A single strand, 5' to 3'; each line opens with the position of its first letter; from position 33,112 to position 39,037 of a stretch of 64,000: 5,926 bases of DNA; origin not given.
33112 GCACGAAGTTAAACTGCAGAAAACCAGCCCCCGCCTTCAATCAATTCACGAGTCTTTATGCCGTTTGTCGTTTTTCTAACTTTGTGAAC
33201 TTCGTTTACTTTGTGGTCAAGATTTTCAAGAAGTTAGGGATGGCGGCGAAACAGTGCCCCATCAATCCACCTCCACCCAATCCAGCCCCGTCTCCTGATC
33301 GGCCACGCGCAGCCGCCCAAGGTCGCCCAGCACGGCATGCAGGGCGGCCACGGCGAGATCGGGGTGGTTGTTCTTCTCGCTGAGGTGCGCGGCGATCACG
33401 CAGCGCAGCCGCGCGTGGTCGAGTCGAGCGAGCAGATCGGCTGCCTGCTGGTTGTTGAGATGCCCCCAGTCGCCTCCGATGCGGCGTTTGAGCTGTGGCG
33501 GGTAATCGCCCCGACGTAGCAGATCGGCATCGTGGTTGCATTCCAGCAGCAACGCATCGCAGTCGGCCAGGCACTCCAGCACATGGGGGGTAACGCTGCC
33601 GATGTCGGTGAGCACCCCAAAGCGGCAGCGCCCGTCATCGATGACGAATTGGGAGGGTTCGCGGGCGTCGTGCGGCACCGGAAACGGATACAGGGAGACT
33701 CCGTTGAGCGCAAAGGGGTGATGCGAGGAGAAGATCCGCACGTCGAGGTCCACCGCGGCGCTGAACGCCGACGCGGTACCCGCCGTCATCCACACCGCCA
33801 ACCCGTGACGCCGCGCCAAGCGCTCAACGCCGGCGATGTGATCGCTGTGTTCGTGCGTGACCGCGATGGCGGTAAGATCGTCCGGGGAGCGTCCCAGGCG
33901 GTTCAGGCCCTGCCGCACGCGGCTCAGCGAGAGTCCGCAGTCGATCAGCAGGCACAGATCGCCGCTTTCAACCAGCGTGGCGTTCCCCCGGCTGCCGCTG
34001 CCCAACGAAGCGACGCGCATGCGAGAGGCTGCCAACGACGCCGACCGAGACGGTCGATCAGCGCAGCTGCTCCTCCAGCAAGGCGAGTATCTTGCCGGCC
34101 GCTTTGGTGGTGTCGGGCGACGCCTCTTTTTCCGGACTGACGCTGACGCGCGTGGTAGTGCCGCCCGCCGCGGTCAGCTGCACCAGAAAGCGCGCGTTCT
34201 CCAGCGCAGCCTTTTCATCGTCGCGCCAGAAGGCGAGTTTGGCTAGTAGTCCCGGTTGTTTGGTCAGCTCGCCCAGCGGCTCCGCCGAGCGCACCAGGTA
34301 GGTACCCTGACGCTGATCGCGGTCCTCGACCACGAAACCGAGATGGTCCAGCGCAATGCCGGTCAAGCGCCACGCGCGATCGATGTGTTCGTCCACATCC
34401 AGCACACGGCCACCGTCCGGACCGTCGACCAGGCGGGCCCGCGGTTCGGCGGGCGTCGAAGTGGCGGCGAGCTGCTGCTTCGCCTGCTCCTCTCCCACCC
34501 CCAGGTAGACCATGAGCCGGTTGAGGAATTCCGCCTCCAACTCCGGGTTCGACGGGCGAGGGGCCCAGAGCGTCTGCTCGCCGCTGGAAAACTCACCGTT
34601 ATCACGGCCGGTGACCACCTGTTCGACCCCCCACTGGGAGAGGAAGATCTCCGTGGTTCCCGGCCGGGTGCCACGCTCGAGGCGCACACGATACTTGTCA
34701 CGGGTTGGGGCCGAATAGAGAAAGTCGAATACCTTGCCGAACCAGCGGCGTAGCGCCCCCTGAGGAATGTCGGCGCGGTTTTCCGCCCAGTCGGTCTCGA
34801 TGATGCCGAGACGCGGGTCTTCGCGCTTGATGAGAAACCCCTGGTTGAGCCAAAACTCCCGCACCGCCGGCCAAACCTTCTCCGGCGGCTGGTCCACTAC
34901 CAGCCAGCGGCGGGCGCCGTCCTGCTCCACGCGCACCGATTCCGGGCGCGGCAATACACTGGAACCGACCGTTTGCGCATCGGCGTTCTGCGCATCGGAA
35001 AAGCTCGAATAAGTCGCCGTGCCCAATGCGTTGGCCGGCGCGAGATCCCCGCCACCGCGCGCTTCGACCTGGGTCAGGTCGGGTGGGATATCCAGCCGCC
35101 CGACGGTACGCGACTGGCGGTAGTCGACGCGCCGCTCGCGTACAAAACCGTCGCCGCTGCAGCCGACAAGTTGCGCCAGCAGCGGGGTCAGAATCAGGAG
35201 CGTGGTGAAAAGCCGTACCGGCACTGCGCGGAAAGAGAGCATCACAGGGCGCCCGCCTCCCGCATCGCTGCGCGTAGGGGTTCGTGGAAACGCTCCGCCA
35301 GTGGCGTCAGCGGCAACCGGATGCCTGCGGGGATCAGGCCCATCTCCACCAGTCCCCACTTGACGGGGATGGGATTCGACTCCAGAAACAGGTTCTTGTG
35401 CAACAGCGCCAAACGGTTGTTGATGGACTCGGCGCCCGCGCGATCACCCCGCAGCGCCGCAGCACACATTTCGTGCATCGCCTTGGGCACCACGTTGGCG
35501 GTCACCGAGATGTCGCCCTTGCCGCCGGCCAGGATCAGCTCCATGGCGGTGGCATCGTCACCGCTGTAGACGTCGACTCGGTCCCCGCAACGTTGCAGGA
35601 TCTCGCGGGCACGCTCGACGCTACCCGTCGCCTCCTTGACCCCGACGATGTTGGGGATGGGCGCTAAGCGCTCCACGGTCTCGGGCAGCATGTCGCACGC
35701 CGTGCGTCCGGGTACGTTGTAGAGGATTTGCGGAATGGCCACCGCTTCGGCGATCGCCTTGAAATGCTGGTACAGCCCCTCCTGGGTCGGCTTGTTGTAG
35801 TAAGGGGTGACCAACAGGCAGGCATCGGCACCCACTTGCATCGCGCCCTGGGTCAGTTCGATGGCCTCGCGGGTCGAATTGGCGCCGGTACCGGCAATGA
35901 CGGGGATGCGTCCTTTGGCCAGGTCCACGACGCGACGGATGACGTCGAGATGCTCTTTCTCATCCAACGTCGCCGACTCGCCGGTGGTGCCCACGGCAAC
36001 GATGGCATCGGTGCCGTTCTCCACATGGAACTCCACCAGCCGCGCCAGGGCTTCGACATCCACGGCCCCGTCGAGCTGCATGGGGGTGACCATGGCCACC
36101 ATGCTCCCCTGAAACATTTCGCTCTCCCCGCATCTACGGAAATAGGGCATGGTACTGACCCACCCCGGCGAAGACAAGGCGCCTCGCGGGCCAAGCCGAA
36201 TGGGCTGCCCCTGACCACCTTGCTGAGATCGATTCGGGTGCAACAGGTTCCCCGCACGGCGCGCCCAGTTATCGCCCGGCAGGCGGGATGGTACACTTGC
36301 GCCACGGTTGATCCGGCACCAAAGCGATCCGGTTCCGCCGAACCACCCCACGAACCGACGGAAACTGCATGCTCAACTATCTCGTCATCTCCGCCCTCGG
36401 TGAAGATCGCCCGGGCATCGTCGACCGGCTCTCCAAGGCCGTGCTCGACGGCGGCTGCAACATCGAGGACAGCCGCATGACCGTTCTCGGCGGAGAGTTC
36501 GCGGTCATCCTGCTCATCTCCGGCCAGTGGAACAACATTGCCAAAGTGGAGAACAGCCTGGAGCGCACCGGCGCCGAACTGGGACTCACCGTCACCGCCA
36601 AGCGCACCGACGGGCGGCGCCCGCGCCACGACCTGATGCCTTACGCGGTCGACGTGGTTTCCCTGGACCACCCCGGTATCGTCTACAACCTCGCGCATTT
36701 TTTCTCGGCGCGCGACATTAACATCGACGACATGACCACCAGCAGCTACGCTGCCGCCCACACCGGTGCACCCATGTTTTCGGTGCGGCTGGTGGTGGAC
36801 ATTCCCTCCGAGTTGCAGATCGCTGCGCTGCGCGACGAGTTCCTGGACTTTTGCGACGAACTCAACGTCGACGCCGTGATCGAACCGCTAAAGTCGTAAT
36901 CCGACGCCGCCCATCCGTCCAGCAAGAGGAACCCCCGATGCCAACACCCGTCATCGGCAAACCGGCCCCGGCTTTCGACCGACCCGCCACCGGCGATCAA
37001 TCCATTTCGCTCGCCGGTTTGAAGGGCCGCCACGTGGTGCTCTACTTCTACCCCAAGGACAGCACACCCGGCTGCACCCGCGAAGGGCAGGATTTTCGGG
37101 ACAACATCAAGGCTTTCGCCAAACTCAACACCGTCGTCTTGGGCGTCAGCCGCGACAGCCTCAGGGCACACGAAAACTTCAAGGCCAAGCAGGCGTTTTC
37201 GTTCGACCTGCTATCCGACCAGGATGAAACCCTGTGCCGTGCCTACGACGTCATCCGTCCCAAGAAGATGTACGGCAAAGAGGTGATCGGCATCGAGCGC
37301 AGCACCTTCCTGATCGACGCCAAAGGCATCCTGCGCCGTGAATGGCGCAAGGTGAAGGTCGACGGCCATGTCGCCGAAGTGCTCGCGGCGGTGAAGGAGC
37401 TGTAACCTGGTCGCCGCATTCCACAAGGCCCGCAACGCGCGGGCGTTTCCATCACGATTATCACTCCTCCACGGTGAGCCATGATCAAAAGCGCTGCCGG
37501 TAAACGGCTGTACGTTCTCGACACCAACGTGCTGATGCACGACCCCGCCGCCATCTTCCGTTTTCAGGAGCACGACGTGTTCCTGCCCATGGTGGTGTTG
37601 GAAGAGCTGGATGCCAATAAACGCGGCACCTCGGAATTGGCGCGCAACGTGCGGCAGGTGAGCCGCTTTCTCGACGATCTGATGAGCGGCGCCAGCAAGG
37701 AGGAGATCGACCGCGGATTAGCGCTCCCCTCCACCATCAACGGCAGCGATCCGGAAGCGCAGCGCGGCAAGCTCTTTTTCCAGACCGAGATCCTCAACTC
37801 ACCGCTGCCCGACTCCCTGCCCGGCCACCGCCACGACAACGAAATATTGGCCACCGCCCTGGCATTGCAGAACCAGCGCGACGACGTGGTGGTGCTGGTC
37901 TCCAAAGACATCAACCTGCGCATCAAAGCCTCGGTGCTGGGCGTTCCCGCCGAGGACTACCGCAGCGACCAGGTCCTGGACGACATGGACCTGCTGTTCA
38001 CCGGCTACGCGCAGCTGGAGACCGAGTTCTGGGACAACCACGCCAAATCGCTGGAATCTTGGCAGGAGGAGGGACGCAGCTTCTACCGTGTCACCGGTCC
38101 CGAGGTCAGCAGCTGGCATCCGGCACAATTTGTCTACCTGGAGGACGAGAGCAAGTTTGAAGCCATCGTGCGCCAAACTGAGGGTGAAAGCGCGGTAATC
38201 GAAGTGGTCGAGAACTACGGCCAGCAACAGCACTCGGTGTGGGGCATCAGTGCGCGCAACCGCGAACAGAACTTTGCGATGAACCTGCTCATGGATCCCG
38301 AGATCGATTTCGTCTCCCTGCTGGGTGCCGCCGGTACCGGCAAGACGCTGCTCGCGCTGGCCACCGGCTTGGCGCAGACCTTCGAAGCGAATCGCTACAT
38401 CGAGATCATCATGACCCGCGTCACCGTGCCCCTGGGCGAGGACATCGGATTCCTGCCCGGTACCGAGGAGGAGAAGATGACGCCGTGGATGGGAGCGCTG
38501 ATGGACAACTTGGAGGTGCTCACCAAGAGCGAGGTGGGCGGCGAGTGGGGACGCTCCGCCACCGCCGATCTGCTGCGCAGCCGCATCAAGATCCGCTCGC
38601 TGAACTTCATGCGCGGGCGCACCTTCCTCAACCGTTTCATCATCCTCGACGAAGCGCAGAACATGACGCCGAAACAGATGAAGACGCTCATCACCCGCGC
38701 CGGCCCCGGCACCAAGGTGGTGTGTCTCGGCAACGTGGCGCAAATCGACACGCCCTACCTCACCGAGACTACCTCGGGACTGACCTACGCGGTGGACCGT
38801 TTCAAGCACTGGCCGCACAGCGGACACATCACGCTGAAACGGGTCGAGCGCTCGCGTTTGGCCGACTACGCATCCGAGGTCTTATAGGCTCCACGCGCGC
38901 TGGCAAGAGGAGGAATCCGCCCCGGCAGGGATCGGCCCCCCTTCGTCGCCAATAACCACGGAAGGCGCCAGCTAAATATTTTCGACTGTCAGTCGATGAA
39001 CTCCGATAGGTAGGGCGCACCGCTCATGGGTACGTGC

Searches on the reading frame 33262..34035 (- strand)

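Call 51: search_protein_families(library=pfam, proteins=[window:33262-34035:-], max_evalue=0.00001)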
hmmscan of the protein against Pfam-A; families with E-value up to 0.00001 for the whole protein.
window:33262-34035:- (257 aa): 3 families
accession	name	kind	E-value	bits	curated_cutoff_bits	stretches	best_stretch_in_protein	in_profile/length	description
PF12706.13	Lactamase_B_2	-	2.5e-22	79.9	27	1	29-210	3-195/200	Beta-lactamase superfamily domain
PF00753.33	Lactamase_B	-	1.5e-18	67.9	22.7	1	16-152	5-134/196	Metallo-beta-lactamase superfamily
PF23023.1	Anti-Pycsar_Apyc1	-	5.7e-06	26.4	50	0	18-84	21-84/250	Anti-Pycsar protein Apyc1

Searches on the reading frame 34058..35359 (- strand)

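Call 51: search_protein_families(library=pfam, proteins=[window:34058-35359:-], max_evalue=0.00001)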
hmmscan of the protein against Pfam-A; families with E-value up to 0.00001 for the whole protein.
window:34058-35359:- (433 aa): 1 family
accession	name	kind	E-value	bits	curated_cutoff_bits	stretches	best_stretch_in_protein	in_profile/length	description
PF06804.17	Lipoprotein_18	-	6.4e-32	111.2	25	1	133-430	50-321/323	NlpB/DapX lipoprotein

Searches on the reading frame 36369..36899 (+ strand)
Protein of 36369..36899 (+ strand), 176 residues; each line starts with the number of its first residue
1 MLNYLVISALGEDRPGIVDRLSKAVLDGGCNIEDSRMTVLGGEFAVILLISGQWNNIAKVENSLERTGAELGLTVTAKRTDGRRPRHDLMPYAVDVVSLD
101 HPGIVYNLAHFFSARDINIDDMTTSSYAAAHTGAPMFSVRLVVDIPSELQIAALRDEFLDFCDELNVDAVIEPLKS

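Call 51: search_protein_families(library=pfam, proteins=[window:36369-36899:+], max_evalue=0.00001)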
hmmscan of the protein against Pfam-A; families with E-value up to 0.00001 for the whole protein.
window:36369-36899:+ (176 aa): 2 families
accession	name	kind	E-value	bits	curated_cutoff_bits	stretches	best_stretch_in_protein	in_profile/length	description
PF13740.12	ACT_6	-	4.9e-26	90.9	23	1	4-76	2-74/76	ACT domain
PF01842.31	ACT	-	2.1e-06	27.8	27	0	95-126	4-35/66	ACT domain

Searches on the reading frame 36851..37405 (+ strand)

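Call 51: search_protein_families(library=pfam, proteins=[window:36851-37405:+], max_evalue=0.00001)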
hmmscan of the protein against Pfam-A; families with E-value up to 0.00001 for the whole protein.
window:36851-37405:+ (184 aa): 2 families
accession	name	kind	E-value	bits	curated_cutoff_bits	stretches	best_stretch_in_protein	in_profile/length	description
PF00578.27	AhpC-TSA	-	6.1e-35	120.3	26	1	35-162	1-122/124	AhpC/TSA family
PF08534.16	Redoxin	-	9.8e-15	55.1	26.6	1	36-163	3-130/148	Redoxin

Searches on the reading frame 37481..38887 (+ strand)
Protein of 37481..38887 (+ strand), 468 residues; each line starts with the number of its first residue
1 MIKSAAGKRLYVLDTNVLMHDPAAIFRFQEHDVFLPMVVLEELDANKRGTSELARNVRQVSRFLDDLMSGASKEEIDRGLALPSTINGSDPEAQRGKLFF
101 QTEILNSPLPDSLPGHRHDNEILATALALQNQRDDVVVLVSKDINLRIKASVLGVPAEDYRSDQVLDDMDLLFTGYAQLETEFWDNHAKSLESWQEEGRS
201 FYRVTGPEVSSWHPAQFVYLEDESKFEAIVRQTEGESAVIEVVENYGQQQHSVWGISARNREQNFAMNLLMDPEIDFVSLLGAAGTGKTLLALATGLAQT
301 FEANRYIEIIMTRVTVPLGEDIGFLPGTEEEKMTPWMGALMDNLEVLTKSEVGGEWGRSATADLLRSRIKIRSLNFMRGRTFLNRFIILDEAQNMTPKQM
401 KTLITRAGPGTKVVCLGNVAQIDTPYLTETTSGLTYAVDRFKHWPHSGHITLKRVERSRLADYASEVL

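Call 51: search_protein_families(library=pfam, proteins=[window:37481-38887:+], max_evalue=0.00001)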
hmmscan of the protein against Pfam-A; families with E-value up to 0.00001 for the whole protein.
window:37481-38887:+ (468 aa): 3 families
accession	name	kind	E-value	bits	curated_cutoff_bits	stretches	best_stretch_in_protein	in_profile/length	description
PF02562.22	PhoH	-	3.6e-48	164.2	27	1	256-460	2-196/205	PhoH-like protein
PF13638.12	PIN_4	-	1.5e-35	122.8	21.9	1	11-161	1-132/132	PIN domain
PF13604.12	AAA_30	-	8.8e-06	26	27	0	260-422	3-128/191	AAA domain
